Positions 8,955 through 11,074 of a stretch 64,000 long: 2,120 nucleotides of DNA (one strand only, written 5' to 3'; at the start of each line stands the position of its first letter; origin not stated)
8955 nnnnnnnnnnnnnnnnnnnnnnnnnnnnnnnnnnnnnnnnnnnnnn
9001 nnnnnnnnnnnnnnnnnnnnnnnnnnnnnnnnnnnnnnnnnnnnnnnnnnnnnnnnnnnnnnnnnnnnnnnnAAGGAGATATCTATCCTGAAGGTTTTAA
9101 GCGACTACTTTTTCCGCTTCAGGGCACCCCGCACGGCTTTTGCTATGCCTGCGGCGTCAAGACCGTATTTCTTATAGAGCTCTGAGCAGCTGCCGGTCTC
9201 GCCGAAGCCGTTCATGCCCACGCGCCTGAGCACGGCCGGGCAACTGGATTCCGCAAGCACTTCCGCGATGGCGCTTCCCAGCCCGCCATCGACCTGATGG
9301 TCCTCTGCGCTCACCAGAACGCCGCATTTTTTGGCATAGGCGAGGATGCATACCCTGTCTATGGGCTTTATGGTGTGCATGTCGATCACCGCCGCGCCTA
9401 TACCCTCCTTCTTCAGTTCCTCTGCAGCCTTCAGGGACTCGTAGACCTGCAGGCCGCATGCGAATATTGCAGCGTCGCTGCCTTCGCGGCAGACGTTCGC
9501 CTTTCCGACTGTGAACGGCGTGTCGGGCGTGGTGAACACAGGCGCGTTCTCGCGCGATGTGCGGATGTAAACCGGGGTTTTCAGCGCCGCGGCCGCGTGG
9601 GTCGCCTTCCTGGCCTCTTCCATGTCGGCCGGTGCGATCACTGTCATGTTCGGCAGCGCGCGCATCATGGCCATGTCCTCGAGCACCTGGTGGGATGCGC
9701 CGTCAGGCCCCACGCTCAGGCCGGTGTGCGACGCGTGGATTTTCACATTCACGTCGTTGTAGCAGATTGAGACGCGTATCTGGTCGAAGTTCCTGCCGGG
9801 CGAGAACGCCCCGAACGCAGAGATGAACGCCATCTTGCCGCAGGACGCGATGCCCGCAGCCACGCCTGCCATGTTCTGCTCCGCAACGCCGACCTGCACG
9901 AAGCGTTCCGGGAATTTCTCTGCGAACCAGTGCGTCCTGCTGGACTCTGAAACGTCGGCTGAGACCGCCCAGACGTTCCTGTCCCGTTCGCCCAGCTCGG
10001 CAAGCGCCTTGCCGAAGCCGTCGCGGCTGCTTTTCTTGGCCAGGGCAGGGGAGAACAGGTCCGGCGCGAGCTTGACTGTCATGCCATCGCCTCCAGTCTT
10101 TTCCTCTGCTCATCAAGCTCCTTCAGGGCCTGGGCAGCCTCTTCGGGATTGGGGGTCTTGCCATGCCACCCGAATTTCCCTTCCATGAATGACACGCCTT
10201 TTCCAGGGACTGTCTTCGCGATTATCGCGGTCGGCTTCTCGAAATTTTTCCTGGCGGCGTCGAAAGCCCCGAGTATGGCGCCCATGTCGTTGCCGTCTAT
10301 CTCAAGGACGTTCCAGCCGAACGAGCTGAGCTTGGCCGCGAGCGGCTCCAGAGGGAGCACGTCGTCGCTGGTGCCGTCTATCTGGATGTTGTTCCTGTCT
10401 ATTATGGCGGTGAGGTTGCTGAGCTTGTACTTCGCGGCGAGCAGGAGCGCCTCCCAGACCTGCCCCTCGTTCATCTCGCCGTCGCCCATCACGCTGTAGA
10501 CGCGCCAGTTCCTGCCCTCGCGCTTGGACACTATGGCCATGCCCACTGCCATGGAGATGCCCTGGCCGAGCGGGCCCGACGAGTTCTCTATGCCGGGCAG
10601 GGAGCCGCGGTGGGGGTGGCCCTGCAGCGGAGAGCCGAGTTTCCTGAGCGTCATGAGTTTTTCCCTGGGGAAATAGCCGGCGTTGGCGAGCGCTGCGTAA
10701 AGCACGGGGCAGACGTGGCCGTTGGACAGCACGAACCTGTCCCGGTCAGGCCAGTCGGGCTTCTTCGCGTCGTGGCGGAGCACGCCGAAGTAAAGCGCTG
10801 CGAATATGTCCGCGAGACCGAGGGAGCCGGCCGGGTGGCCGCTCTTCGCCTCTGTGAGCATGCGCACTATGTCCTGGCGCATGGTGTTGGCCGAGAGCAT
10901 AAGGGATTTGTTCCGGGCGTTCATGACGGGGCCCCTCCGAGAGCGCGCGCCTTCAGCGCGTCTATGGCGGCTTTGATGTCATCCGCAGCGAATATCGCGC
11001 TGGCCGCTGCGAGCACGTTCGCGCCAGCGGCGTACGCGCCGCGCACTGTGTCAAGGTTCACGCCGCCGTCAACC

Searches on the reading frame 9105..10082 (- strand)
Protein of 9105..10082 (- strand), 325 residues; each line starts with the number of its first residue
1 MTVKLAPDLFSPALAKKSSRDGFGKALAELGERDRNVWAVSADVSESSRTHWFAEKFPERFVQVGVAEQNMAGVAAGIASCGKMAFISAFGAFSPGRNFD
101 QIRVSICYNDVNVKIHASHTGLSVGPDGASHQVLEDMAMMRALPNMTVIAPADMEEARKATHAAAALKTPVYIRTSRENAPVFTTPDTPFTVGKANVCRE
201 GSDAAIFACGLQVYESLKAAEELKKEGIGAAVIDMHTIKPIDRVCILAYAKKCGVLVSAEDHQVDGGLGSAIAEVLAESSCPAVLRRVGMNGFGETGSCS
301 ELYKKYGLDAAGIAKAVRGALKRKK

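Call 118: search_protein_families(library=pfam, proteins=[window:9105-10082:-], max_evalue=0.00001)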
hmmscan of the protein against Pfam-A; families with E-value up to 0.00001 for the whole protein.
window:9105-10082:- (325 aa): 3 families
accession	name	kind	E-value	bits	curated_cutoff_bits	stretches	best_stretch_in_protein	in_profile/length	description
PF02779.29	Transket_pyr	-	3.6e-44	150.9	27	1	17-181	3-173/174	Transketolase, pyrimidine binding domain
PF02780.25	Transketolase_C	-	7e-30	103.9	25.9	1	193-313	1-124/124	Transketolase, C-terminal domain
PF22613.1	Transketolase_C_1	-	2e-07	31.6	27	1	200-309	10-113/113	Transketolase-like TK C-terminal domain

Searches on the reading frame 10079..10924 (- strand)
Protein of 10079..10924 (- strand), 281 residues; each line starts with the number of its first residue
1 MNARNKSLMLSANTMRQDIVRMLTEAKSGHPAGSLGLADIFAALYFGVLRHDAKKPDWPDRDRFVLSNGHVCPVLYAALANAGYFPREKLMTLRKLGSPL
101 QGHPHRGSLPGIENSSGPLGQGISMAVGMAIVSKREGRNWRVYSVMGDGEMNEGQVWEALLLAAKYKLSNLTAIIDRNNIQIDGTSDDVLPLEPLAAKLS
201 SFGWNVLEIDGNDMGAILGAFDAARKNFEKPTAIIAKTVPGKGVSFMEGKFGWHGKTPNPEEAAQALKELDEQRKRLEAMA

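Call 119: search_protein_families(library=pfam, proteins=[window:10079-10924:-], max_evalue=0.00001)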
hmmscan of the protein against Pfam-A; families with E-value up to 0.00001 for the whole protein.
window:10079-10924:- (281 aa): 3 families
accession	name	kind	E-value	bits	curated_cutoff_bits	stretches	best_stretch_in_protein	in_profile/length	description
PF00456.26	Transketolase_N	-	1e-58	199.4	22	1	12-268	6-273/334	Transketolase, thiamine diphosphate binding domain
PF13292.11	DXP_synthase_N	-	3.7e-11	43.3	21.2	1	5-183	15-176/274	1-deoxy-D-xylulose-5-phosphate synthase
PF00676.26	E1_dh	-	5.3e-10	39.2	22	1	112-231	96-217/300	Dehydrogenase E1 component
